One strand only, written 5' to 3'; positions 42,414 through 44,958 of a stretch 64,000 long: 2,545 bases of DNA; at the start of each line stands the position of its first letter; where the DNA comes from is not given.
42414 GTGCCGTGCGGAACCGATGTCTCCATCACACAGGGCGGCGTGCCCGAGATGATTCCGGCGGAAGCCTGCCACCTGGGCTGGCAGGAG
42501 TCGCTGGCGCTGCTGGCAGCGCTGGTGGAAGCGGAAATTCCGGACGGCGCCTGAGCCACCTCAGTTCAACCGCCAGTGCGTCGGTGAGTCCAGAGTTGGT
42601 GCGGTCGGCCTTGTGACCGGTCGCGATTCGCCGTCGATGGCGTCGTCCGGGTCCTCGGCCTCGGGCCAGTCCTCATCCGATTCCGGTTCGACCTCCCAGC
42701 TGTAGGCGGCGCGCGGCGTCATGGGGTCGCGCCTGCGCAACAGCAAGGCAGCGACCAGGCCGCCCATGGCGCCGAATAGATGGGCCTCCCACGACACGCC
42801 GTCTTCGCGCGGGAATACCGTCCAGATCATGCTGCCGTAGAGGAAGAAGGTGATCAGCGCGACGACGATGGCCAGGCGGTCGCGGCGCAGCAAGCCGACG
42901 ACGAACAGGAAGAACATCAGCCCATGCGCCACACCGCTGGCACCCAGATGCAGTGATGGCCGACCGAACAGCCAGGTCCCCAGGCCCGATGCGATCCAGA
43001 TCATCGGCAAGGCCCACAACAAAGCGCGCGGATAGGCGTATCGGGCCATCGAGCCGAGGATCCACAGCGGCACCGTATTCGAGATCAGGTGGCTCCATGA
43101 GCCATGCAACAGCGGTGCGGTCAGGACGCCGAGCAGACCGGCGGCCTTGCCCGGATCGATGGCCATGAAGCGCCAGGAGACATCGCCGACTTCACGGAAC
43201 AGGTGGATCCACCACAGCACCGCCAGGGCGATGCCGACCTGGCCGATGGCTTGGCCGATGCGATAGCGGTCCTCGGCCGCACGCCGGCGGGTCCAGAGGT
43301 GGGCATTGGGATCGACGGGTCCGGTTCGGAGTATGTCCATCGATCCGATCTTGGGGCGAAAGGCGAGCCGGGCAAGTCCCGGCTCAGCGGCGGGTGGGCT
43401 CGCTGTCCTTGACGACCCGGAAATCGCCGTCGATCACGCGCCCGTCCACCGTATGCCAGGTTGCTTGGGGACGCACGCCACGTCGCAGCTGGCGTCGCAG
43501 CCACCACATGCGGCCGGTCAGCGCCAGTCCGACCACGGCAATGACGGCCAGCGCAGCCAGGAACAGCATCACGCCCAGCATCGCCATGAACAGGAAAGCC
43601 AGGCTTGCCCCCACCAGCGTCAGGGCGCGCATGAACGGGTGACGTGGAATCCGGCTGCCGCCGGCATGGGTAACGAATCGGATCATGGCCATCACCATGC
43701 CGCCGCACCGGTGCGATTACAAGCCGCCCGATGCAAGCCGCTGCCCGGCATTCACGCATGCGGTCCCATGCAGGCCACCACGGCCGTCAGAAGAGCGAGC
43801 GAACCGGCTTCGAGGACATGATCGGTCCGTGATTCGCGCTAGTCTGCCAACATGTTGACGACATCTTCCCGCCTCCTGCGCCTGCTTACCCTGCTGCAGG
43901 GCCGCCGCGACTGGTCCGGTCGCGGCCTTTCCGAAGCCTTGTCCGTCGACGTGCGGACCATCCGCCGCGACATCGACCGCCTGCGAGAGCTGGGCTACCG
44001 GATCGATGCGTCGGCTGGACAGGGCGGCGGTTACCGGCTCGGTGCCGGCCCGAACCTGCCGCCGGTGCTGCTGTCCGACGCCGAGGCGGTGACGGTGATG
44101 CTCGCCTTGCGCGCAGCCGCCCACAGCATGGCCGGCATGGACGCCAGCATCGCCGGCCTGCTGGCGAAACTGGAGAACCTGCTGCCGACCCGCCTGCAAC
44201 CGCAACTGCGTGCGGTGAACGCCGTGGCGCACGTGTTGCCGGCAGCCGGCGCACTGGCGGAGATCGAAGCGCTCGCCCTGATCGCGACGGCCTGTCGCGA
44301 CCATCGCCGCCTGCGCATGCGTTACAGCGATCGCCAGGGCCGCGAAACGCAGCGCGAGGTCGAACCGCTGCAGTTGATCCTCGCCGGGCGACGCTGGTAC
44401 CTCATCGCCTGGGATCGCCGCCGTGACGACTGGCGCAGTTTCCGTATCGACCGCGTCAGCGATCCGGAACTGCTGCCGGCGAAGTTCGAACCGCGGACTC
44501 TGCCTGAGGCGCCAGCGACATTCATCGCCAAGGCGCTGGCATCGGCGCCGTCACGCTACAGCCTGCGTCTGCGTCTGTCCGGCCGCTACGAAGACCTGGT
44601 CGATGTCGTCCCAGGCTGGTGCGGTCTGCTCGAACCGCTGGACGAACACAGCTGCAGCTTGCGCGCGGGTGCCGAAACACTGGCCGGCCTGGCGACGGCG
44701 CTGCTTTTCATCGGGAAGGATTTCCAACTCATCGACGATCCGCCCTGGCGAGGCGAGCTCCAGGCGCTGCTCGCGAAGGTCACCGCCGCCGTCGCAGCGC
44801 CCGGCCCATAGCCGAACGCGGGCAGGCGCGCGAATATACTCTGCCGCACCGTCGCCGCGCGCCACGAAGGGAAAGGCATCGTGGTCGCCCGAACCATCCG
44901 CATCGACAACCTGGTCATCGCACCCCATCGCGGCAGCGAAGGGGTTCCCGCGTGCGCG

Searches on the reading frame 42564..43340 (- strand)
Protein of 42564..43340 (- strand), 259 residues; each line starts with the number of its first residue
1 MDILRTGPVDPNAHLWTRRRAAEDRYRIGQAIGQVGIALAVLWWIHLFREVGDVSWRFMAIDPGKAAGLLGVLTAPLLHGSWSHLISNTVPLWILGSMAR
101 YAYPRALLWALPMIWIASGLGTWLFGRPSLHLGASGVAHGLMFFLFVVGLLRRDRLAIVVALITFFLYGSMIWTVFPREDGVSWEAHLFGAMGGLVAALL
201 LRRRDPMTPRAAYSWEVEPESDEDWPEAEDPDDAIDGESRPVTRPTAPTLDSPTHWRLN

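Call 23: search_protein_families(library=pfam, proteins=[window:42564-43340:-], max_evalue=0.001)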
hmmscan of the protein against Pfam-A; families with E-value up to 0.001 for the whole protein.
window:42564-43340:- (259 aa): 1 family
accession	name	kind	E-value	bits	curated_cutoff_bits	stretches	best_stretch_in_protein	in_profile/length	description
PF01694.28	Rhomboid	-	6.1e-23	82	22.6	1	70-203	5-142/143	Rhomboid domain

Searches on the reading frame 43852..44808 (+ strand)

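Call 23: search_protein_families(library=pfam, proteins=[window:43852-44808:+], max_evalue=0.001)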
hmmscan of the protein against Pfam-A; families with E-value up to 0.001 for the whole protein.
window:43852-44808:+ (319 aa): 2 families
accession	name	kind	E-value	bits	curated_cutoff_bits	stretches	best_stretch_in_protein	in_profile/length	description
PF13280.12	WYL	-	1.2e-23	83.3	21.8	1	139-206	1-69/70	WYL domain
PF08279.18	HTH_11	-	5.6e-14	52.2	25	1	7-62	1-55/55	HTH domain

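Call 26: search_protein_families(library=padloc, proteins=[window:43852-44808:+], max_evalue=0.001)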
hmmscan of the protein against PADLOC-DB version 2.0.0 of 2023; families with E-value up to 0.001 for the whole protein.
window:43852-44808:+ (319 aa): 5 families
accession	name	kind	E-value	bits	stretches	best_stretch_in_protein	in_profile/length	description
PDLC01457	WYL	-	9.2e-52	173.9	1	5-216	3-202/229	"CAS-I,CAS-II,CAS-III,CAS-IV,CAS-V,CAS-VI; associated_signaling"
PDLC01652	WYL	-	3.4e-25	87.2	1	138-309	17-160/162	"CAS-I,CAS-II,CAS-III,CAS-IV,CAS-V,CAS-VI; associated_signaling"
PDLC01766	Cas3c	-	1.9e-10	37.6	1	4-212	6-211/1009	-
PDLC01484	WYL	-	0.00023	18.4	1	32-210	124-287/437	"CAS-I,CAS-II,CAS-III,CAS-IV,CAS-V,CAS-VI; associated_signaling"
PDLC01510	WYL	-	0.00023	18.4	1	32-210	124-287/437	"CAS-I,CAS-II,CAS-III,CAS-IV,CAS-V,CAS-VI; associated_signaling"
